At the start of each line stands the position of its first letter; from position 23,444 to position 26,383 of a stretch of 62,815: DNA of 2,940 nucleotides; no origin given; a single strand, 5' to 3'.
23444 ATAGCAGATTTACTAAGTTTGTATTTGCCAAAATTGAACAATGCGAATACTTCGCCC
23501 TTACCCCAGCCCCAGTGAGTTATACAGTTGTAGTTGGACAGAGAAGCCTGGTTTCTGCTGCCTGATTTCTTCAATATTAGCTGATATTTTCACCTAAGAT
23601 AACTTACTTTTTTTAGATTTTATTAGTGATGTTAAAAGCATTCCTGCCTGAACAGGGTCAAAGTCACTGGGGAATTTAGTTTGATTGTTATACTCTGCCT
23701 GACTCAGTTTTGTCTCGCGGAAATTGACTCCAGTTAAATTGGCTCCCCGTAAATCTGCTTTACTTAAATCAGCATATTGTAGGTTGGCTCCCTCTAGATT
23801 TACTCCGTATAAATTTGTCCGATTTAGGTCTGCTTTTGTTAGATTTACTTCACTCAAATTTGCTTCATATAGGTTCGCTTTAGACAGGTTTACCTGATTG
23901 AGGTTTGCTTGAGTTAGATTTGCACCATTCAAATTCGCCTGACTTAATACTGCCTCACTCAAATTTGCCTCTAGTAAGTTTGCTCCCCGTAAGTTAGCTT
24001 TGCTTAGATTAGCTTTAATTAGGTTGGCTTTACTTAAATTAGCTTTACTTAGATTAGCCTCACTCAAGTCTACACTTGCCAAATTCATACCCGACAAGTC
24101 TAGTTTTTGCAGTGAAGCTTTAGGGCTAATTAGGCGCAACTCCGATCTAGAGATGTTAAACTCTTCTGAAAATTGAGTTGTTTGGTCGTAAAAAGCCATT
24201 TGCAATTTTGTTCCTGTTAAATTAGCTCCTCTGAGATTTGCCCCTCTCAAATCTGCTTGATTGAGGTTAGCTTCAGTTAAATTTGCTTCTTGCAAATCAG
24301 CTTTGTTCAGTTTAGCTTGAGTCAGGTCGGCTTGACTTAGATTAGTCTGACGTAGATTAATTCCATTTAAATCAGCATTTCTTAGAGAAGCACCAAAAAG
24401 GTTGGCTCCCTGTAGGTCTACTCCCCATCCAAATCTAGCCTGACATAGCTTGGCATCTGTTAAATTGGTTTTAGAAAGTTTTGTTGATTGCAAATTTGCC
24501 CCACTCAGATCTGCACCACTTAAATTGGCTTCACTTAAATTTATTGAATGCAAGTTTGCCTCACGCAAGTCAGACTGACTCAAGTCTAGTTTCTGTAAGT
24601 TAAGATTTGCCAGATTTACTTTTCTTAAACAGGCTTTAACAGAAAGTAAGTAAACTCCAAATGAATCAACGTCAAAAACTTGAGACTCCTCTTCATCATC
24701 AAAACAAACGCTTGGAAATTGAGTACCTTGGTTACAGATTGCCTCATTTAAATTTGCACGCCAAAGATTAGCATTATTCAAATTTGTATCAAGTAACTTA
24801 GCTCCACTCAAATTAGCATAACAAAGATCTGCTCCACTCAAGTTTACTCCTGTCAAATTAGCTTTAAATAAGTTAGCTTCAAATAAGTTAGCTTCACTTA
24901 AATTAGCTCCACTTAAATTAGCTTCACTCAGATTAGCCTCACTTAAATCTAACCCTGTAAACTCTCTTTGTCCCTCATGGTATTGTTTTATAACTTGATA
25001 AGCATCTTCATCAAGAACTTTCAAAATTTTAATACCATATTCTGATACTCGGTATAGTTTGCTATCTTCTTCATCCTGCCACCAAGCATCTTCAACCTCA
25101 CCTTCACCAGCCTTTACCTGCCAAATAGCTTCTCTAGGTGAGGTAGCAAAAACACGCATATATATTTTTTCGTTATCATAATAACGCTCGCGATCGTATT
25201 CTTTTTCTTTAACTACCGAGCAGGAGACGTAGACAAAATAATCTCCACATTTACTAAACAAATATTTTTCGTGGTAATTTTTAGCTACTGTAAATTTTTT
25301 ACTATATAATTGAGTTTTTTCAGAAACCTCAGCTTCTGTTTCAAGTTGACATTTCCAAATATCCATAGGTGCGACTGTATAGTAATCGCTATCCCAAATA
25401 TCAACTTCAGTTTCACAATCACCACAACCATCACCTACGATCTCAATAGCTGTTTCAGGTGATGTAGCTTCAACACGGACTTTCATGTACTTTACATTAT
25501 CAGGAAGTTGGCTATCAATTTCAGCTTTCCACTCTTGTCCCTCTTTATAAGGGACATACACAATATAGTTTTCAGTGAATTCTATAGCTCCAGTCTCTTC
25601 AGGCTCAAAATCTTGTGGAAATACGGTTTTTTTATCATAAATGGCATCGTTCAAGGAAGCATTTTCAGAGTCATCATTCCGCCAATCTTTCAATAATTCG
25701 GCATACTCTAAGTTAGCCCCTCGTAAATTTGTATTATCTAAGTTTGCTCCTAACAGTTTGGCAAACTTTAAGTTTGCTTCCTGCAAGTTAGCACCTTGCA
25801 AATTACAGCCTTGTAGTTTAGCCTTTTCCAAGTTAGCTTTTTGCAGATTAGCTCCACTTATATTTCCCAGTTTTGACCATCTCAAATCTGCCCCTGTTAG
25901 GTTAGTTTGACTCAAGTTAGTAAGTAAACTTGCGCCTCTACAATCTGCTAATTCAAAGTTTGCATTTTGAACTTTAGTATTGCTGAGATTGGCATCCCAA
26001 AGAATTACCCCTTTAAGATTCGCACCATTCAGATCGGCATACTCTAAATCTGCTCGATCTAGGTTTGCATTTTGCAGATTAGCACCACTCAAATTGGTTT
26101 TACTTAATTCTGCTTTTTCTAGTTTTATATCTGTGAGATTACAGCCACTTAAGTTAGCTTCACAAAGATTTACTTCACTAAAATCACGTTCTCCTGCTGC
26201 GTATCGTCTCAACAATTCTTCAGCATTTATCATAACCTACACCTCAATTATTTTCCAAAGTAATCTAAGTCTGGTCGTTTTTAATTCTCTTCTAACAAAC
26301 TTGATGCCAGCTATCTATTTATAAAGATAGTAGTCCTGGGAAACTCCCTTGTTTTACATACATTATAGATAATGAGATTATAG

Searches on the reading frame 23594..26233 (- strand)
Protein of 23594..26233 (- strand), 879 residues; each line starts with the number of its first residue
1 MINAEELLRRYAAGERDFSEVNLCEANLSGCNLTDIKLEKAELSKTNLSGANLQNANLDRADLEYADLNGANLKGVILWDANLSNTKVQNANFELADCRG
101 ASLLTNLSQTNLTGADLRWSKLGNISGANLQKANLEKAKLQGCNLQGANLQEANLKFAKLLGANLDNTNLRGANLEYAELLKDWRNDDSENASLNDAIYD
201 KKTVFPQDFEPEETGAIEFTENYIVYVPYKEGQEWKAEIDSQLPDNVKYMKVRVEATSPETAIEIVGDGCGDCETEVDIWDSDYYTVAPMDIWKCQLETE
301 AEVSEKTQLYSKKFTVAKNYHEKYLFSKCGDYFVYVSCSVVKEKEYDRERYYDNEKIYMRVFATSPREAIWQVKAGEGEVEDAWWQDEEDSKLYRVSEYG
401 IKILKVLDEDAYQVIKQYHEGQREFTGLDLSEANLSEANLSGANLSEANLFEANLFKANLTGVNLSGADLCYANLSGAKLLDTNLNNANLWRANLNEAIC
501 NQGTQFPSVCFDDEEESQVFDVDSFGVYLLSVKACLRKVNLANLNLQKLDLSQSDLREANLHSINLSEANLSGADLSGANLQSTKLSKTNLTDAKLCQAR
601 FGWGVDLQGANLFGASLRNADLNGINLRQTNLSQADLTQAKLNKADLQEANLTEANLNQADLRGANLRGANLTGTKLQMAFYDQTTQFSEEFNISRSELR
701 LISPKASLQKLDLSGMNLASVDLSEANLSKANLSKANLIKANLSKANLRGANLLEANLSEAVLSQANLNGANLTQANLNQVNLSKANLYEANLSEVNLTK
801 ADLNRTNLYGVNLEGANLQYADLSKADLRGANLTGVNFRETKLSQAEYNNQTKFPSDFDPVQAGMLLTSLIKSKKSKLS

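Call 74: search_protein_families(library=pfam, proteins=[window:23594-26233:-], max_evalue=0.00001)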
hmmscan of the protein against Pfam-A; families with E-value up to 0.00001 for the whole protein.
window:23594-26233:- (879 aa): 4 families
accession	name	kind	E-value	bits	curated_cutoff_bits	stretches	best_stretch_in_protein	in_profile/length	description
PF00805.28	Pentapeptide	-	1.2e-136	443.9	20.2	16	807-845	2-40/40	Pentapeptide repeats (8 copies)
PF13599.13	Pentapeptide_4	-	5.6e-60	199.8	38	5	745-813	10-78/78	Pentapeptide repeat region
PF13576.12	Pentapeptide_3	-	9.3e-35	119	27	0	802-841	5-47/48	Pentapeptide repeats (9 copies)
PF25296.1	Decapeptide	-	4.2e-07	30.2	45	0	617-680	7-70/74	Decapeptide repeat region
